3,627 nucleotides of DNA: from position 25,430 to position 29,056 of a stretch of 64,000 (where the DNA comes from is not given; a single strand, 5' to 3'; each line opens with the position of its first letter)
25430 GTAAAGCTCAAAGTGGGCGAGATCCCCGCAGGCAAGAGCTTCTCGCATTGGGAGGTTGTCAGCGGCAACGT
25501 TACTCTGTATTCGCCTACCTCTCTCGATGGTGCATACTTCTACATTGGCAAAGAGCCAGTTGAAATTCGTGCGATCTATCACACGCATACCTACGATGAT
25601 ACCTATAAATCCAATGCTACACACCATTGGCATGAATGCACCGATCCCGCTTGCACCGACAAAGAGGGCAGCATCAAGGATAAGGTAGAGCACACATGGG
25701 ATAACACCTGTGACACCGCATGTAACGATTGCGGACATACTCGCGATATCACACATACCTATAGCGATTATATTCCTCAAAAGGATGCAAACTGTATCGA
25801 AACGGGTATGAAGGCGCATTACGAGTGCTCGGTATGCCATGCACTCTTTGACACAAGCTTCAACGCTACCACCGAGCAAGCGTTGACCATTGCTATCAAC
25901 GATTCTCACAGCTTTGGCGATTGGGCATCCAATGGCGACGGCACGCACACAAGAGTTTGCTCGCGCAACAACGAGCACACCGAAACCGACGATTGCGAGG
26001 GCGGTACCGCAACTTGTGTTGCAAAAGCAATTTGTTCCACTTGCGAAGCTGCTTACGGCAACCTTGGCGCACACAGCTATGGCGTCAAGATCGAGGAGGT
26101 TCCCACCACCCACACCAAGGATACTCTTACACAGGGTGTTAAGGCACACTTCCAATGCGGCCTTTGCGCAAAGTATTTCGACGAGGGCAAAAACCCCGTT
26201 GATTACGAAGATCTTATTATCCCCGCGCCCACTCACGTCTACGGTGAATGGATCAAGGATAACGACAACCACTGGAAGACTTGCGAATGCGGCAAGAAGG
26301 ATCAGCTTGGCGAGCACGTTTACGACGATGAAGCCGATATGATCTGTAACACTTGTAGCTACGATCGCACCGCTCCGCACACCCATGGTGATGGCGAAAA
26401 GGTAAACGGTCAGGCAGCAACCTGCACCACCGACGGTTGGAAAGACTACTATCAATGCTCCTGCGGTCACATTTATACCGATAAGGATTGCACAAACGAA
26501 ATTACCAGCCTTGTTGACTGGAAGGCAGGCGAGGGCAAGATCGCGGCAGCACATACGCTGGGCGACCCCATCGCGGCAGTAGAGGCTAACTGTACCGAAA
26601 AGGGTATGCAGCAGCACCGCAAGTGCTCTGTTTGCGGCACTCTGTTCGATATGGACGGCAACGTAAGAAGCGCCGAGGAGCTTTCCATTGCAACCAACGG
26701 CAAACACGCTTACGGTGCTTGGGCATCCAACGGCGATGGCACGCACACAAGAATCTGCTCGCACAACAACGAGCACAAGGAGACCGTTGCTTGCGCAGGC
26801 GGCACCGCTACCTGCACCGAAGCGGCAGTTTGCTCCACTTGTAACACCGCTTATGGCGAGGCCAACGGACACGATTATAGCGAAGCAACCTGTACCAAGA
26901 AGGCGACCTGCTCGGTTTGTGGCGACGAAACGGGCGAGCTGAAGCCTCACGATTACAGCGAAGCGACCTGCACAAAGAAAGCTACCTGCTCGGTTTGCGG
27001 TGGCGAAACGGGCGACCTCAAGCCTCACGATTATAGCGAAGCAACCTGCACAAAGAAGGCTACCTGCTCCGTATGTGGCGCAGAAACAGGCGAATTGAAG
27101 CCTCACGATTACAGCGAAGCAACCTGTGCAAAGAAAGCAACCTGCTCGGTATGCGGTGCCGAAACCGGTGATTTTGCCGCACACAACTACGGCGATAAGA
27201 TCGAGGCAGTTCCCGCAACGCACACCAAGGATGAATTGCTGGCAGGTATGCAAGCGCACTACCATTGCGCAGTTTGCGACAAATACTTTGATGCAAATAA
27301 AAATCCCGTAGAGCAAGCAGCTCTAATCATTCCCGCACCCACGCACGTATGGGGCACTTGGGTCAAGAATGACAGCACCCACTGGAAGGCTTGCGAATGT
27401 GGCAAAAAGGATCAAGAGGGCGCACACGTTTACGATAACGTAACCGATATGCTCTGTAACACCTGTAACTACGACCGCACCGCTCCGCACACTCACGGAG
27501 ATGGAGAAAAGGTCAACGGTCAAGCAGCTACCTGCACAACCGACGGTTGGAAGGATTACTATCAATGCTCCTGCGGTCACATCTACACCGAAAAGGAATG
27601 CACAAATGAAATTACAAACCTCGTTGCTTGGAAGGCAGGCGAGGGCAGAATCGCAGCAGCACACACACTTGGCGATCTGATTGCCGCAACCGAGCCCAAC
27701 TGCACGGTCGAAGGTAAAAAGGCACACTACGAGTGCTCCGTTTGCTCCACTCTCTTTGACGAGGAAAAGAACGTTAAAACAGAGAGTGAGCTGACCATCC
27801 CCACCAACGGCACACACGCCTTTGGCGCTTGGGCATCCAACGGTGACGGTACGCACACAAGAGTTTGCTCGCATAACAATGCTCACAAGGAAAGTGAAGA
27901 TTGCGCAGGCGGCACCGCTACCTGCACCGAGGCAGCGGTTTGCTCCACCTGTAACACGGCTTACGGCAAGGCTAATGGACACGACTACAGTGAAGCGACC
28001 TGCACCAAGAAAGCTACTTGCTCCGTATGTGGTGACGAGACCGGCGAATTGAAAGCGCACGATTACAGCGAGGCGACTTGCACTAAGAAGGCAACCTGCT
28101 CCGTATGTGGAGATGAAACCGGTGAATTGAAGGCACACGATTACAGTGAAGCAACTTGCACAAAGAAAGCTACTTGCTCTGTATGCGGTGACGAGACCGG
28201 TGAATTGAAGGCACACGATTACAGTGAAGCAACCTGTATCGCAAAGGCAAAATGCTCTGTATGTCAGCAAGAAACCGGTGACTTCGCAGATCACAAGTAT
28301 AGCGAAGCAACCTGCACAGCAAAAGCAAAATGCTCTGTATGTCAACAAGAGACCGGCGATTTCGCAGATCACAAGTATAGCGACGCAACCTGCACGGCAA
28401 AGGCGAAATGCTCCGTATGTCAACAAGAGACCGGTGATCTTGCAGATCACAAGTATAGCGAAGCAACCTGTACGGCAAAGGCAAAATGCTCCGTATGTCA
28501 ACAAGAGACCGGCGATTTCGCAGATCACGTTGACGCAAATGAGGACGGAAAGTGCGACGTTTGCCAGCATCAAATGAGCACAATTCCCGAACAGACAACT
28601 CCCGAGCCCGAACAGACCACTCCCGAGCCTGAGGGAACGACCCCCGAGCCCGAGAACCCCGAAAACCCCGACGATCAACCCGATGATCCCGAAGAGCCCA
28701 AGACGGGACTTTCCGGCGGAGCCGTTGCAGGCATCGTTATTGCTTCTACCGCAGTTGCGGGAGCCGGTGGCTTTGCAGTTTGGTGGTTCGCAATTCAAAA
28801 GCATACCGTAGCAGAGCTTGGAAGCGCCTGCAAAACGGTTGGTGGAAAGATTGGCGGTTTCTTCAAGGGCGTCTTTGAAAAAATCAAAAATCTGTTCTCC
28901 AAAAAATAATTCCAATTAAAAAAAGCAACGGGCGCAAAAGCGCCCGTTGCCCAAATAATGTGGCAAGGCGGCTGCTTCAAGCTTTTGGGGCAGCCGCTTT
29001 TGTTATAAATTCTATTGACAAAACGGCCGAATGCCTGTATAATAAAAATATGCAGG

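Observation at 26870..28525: Eleven tandem 26-residue His-Cys-Cys-Cys modules: a possible metal-knuckle stalk on an extracellular protein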

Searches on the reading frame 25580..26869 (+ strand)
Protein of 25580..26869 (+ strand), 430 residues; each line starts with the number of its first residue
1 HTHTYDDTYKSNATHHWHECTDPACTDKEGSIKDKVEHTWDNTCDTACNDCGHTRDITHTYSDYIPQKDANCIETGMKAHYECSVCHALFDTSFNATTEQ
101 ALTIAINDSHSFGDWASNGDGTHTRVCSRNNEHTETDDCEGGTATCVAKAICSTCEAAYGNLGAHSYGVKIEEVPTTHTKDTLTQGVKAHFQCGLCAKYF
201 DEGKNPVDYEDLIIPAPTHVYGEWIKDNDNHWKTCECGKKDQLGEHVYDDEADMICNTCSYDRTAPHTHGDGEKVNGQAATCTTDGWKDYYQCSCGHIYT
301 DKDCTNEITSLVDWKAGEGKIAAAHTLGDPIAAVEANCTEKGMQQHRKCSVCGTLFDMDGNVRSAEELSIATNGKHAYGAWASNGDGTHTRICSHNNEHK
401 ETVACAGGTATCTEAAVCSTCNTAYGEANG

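Call 7: search_protein_families(library=pfam, proteins=[window:25580-26869:+], max_evalue=10)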
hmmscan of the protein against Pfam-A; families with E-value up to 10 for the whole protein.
window:25580-26869:+ (430 aa): 3 families
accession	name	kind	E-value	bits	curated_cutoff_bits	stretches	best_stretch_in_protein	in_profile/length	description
PF21739.2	DUF6866_N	-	0.045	13.9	27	1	332-384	4-57/153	Family of unknown function (DUF6866) N-terminal domain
PF19079.5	CFSR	-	1.2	9.9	27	0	383-390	13-20/49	Collagen-flanked surface repeat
PF21257.3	PHD_ash2p_like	-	3.7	7.9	28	1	190-201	7-18/53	ASH2, PHD zinc finger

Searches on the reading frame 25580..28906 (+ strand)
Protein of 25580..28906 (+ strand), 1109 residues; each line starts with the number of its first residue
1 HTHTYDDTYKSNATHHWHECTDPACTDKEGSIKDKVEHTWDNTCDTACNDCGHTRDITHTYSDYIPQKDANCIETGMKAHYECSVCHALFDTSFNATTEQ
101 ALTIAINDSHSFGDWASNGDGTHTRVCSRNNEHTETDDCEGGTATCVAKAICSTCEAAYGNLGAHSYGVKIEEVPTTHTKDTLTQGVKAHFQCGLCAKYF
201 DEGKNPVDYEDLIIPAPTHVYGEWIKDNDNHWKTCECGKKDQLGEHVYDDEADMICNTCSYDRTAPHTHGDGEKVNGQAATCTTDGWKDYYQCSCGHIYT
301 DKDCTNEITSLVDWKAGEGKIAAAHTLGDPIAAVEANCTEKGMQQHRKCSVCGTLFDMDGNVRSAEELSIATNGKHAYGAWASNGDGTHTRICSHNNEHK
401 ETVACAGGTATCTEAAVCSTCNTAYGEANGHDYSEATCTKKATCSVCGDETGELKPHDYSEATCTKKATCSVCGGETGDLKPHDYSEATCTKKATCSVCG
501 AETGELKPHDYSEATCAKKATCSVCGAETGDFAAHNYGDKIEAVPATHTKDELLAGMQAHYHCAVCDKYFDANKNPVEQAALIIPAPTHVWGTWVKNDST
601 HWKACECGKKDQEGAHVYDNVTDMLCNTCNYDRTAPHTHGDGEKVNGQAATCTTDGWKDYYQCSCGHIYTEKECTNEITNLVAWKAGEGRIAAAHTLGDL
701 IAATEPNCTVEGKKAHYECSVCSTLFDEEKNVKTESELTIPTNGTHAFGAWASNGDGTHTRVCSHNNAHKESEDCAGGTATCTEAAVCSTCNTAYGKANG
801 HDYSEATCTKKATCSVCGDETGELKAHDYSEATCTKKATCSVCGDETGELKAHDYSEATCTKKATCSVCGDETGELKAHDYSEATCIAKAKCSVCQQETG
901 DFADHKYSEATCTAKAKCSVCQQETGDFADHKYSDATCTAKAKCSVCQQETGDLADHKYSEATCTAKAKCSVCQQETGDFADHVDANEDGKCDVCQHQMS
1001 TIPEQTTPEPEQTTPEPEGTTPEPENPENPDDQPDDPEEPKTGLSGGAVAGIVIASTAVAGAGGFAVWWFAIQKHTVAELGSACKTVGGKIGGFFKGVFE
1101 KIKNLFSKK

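Call 6: search_solved_structures(query=window:25580-28560:+, max_evalue=10, show_alignments=2)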
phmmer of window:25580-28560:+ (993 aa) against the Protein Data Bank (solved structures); distinct sequences matched with E-value up to 10: 1.
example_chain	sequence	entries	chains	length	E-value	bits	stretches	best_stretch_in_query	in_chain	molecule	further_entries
9qa6_A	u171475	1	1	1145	1.9e-05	26.3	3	554-606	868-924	IgA protease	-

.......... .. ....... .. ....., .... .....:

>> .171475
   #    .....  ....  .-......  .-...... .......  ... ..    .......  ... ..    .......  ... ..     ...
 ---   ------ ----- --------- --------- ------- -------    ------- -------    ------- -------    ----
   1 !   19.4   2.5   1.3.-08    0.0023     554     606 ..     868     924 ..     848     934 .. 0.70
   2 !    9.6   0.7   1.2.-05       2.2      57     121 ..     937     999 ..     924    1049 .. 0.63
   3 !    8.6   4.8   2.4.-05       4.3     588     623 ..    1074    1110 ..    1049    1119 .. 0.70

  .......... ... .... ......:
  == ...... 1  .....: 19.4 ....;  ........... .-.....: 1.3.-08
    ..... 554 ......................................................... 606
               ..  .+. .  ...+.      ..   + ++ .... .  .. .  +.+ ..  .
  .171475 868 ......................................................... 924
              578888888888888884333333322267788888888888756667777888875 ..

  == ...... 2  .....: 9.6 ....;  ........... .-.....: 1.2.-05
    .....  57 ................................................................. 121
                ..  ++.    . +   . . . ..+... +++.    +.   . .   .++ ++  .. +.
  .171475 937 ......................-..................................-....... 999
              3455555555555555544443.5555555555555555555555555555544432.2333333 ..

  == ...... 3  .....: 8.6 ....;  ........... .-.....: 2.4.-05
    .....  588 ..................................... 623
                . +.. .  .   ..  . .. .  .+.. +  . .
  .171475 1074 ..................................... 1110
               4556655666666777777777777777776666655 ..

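Call 8: search_protein_families(library=phrogs, proteins=[window:25580-28906:+], max_evalue=1)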
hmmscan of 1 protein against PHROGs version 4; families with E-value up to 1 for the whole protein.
window:25580-28906:+ (1109 aa): 2 families
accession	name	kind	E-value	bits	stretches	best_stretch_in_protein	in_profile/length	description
phrog_526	-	lysis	0.5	11.7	1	1054-1095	11-52/143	holin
phrog_27215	-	unknown function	0.82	11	1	78-107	45-74/78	-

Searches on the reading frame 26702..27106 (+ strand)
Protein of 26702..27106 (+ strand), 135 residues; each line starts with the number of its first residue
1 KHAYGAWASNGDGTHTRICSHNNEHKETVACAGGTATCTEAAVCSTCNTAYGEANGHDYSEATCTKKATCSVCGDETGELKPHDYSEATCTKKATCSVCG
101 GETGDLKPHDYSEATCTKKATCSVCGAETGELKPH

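Call 49: search_solved_structures(query=window:26702-27106:+, max_evalue=10, show_alignments=3)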
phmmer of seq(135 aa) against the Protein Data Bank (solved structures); distinct sequences matched with E-value up to 10: 1.
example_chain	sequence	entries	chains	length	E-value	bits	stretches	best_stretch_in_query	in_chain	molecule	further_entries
1zbd_B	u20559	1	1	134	0.34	14.4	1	69-110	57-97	RABPHILIN-3A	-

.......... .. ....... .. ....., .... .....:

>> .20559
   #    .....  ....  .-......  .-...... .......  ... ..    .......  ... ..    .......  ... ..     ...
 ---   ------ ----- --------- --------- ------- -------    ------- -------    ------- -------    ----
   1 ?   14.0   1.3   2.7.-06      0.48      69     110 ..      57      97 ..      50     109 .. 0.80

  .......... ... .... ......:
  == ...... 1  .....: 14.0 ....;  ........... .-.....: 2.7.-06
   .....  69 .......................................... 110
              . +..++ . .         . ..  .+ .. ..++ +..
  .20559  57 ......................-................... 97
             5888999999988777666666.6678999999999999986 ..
